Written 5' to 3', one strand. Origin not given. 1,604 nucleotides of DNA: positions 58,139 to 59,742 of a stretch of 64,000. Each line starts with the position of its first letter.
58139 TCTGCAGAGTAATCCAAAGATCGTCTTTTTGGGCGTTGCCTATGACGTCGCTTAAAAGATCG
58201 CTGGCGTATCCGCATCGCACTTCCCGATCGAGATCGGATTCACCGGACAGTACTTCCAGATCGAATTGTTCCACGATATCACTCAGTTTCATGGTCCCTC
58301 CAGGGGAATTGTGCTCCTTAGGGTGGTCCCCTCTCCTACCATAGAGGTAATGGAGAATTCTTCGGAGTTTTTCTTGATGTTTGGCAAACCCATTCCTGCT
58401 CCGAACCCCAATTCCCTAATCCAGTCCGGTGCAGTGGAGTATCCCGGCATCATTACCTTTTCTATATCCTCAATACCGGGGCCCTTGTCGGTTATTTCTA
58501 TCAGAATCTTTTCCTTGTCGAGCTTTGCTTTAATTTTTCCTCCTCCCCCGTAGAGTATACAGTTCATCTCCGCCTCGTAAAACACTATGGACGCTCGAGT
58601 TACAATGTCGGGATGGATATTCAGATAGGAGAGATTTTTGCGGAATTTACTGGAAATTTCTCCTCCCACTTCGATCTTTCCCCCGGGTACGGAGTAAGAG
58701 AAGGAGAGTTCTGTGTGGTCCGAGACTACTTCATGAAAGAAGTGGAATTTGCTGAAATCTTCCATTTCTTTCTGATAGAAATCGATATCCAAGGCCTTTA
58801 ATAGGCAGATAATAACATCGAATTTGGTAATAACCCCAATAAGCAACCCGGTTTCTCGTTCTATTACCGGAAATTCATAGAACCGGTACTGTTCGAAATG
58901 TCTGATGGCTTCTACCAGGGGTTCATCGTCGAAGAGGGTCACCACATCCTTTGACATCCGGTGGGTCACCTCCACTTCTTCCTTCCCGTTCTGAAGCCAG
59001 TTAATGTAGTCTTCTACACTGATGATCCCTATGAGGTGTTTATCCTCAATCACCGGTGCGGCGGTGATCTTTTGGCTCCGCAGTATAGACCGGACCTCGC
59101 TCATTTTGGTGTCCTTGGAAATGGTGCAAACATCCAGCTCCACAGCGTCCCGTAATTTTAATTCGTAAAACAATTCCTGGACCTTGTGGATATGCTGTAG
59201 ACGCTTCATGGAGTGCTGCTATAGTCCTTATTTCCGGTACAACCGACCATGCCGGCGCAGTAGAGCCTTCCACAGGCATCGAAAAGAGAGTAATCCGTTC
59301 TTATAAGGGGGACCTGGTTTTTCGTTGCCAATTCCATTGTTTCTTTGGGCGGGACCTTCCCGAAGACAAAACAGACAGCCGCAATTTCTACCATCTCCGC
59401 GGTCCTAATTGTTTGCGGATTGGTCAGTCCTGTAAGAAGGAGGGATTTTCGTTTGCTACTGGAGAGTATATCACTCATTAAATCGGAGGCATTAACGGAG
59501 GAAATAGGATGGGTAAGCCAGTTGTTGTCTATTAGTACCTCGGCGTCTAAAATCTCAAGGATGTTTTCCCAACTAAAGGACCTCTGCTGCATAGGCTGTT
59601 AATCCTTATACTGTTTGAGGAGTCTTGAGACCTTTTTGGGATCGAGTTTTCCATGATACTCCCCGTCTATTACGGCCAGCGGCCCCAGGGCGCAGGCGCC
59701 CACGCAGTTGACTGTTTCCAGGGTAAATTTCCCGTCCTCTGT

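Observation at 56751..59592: Signalling-type module inside the NuoE/NuoF-formate dehydrogenase operon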

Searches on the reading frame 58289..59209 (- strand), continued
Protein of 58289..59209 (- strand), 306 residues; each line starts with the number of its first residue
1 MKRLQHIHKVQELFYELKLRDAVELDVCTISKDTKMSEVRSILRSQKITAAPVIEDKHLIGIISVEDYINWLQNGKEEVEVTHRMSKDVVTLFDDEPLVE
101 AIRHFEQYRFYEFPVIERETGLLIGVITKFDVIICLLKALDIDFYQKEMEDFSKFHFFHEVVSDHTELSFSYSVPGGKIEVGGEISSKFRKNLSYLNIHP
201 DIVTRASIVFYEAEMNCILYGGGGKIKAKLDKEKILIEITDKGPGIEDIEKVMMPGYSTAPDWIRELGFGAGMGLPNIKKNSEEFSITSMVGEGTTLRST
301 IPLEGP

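Call 84: search_protein_families(library=pfam, proteins=[L001:5522-6562:+, L001:6698-7063:+, L001:7163-7630:+, L042:8954-10000:+, L042:10013-10840:+, L042:10840-11601:+, L042:11615-12904:+, L042:12908-13396:+, L042:13411-13812:+, L042:6438-7421:+], max_evalue=0.0001)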
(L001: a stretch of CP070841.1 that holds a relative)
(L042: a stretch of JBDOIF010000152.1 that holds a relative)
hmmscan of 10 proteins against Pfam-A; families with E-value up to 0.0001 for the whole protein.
L001:5522-6562:+ (346 aa): 0 families

L001:6698-7063:+ (121 aa): 1 family
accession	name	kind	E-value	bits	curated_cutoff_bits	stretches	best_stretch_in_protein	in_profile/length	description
PF02627.25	CMD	-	8.9e-16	58.1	23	1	31-110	3-82/84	Carboxymuconolactone decarboxylase family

L001:7163-7630:+ (155 aa): 1 family
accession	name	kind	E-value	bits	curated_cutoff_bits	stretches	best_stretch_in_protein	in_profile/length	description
PF01257.25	2Fe-2S_thioredx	-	6.1e-48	162.8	24.8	1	11-153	2-144/145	Thioredoxin-like [2Fe-2S] ferredoxin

L042:8954-10000:+ (348 aa): 4 families
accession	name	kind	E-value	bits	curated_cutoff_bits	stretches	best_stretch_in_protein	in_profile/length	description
PF17179.9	Fer4_22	-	3.5e-31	108.4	27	1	240-335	1-95/95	4Fe-4S dicluster domain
PF13746.11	Fer4_18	-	2.5e-05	24.9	27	0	297-339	37-79/114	4Fe-4S dicluster domain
PF13187.11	Fer4_9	-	4.1e-05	24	27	0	233-253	34-49/52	4Fe-4S dicluster domain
PF13183.11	Fer4_8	-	4.5e-05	24.3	27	0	239-335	3-68/68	4Fe-4S dicluster domain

L042:10013-10840:+ (275 aa): 3 families
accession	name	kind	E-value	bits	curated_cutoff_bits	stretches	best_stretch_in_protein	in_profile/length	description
PF00175.26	NAD_binding_1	-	8.8e-15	55.7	22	1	118-217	4-107/109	Oxidoreductase NAD-binding domain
PF10418.14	DHODB_Fe-S_bind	-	2.4e-11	43.6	23.9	1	236-268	1-40/41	Iron-sulfur cluster binding domain of dihydroorotate dehydrogenase B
PF00970.30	FAD_binding_6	-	6.5e-09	36.5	21.1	1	17-101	7-96/99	Oxidoreductase FAD-binding domain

L042:10840-11601:+ (253 aa): 1 family
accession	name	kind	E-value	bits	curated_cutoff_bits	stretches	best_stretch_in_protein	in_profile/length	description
PF01058.29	Oxidored_q6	-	2.6e-22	79.3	27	1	18-154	1-128/128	NADH ubiquinone oxidoreductase, 20 Kd subunit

L042:11615-12904:+ (429 aa): 1 family
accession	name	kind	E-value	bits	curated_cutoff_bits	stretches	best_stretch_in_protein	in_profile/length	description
PF00374.24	NiFeSe_Hases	-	1.8e-33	116.7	25.8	2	41-125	1-85/508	Nickel-dependent hydrogenase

L042:12908-13396:+ (162 aa): 1 family
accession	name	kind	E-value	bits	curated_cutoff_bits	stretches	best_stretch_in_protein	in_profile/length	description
PF01750.23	HycI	-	1.1e-24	87.2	23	1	31-158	1-130/130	Hydrogenase maturation protease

L042:13411-13812:+ (133 aa): 1 family
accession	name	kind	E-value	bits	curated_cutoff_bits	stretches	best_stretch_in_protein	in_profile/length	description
PF00072.30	Response_reg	-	2.9e-19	69.7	30.2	1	4-126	1-111/111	Response regulator receiver domain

L042:6438-7421:+ (327 aa): 0 families

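Call 90: find_related_loci(query=A6, collection=metagenome_contigs, flank=10000)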
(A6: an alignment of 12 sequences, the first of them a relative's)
Query A6 (116 aa) in metagenome_contigs; peptide patterns used: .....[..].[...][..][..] (x = any residue, [..] = any of these).
600 stretches matched a pattern (row limit reached: there are more); 592 encode a relative of the query (tblastn E <= 1e-3); the best 80 are kept; 80 distinct loci.
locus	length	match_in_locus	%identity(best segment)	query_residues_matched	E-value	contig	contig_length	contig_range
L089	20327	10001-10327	72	1-109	2e-46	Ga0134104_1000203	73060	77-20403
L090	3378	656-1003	66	1-116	1e-44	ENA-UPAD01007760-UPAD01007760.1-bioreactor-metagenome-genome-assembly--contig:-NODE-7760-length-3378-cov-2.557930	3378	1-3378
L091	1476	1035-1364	55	1-110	6e-37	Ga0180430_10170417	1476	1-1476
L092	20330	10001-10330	56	1-110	3e-36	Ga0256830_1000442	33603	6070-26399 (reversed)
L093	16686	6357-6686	53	1-110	1e-34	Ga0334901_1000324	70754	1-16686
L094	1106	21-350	49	1-110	1e-35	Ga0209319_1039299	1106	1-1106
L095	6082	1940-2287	51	1-116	4e-34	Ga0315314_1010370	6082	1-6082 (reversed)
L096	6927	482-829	47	1-116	8e-34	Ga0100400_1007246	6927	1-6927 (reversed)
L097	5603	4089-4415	50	1-109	1e-33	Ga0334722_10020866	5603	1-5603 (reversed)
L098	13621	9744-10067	52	1-108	2e-33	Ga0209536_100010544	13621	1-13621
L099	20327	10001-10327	50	1-109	5e-33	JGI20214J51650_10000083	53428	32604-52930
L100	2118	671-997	52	1-109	4e-33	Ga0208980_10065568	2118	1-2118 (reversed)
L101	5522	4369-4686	50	1-106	3e-33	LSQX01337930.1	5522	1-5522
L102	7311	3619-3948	55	1-110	2e-32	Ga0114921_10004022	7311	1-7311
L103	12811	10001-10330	53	1-110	3e-32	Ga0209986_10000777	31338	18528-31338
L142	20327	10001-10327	50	1-109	3e-30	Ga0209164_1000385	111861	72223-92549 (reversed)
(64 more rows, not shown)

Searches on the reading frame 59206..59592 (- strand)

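Call 3: search_protein_families(library=pfam, proteins=[window:59206-59592:-], max_evalue=0.01)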
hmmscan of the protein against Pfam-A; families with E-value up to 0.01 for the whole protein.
window:59206-59592:- (128 aa): 2 families
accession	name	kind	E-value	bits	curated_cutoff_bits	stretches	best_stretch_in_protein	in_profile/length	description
PF07905.16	PucR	-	2.6e-05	24.9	33.5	1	15-101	8-103/118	Purine catabolism regulatory protein-like family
PF07085.17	DRTGG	-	7.3e-05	23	25.2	1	10-107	1-99/105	DRTGG domain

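Call 19: search_protein_families(library=ncbifam, proteins=[window:59206-59592:-], max_evalue=0.001)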
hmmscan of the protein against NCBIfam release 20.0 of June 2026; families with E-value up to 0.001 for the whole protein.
window:59206-59592:- (128 aa): 0 families
